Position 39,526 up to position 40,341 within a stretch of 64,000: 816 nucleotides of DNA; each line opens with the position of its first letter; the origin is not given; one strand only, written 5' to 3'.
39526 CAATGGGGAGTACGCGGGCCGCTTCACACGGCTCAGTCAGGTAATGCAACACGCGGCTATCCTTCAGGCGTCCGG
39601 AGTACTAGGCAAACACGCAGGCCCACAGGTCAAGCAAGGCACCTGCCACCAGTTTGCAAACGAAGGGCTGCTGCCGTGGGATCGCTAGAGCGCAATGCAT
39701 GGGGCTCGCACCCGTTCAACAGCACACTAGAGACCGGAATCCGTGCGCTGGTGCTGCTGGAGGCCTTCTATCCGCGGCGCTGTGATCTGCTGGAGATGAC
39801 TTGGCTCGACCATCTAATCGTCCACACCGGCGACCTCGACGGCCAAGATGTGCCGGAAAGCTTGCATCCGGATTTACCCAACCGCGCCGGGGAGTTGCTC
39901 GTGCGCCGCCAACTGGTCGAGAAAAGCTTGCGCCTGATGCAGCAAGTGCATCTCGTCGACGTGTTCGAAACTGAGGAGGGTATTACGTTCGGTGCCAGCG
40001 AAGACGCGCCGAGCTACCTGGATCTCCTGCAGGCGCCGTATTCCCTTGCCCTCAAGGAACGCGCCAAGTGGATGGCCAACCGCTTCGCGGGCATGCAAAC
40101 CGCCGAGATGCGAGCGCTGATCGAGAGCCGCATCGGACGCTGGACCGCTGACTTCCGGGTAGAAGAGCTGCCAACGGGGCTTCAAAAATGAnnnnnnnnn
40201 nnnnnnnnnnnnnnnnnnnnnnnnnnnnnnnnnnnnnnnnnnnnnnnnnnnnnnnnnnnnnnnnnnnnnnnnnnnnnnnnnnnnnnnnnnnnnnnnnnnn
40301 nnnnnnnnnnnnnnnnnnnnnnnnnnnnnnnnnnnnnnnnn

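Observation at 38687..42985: Translationally coupled 4-gene operon: Mrr-like nuclease, helical protein, Rad50-like ABC ATPase with zinc hook, trypsin-like protease. Candidate uncharacterised defence system next to Zorya.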

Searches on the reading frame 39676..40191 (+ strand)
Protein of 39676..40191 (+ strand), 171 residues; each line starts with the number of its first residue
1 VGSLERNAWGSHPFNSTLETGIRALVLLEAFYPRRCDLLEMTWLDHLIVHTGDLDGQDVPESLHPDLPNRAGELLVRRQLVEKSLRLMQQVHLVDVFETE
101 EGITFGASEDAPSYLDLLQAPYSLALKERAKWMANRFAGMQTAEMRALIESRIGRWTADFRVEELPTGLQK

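Call 3: search_protein_families(library=pfam, proteins=[window:39676-40191:+], max_evalue=0.1)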
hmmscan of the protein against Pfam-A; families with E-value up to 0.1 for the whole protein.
window:39676-40191:+ (171 aa): 1 family
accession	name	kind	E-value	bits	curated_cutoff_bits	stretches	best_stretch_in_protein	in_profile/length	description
PF20288.3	MC2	-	1.3e-41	142.3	26.9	1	13-158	1-144/145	ABC-three component (ABC-3C) system Middle Component 2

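Call 4: search_protein_families(library=padloc, proteins=[window:39676-40191:+], max_evalue=0.1)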
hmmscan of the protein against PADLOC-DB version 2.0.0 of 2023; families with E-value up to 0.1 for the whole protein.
window:39676-40191:+ (171 aa): 3 families
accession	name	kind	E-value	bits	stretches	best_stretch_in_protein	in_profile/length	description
PDLC03871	LmuC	-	3.9e-54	180.9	1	11-160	8-154/156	-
PDLC03875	LmuC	-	2.8e-12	44.8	1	13-153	4-142/149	-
PDLC03869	LmuC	-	0.0014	16.3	1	74-151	85-162/168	-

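Call 5: search_protein_families(library=ncbifam, proteins=[window:39676-40191:+], max_evalue=0.1)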
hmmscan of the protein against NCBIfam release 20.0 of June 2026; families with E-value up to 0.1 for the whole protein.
window:39676-40191:+ (171 aa): 0 families

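Call 43: search_solved_structures(query=window:39676-40191:+, max_evalue=1, show_alignments=1)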
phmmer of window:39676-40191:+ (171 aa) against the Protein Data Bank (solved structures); distinct sequences matched with E-value up to 1: 1.
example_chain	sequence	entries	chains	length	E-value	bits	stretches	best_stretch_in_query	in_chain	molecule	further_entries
3jcr_J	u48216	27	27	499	0.7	13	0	47-77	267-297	hPrp31 | U4/U6 small nuclear ribonucleoprotein Prp31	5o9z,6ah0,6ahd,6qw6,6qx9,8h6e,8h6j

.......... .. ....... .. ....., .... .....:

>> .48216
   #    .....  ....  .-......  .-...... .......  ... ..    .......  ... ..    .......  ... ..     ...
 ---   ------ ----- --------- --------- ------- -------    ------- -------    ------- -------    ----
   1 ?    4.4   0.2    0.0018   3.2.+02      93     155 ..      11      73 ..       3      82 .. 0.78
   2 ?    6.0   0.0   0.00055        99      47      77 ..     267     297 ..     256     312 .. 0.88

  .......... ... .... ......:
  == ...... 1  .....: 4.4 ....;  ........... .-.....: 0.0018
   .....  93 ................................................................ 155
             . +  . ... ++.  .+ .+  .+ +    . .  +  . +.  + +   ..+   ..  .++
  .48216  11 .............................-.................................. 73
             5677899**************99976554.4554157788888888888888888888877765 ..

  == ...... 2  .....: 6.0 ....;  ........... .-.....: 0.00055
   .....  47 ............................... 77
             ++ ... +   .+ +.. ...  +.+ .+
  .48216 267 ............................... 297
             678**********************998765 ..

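Call 74: search_protein_families(library=phrogs, proteins=[window:39676-40191:+], max_evalue=0.01)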
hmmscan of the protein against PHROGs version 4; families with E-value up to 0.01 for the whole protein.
window:39676-40191:+ (171 aa): 1 family
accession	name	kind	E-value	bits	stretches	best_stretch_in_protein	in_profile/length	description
phrog_36943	-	unknown function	6.3e-13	50.2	1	14-162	5-151/152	-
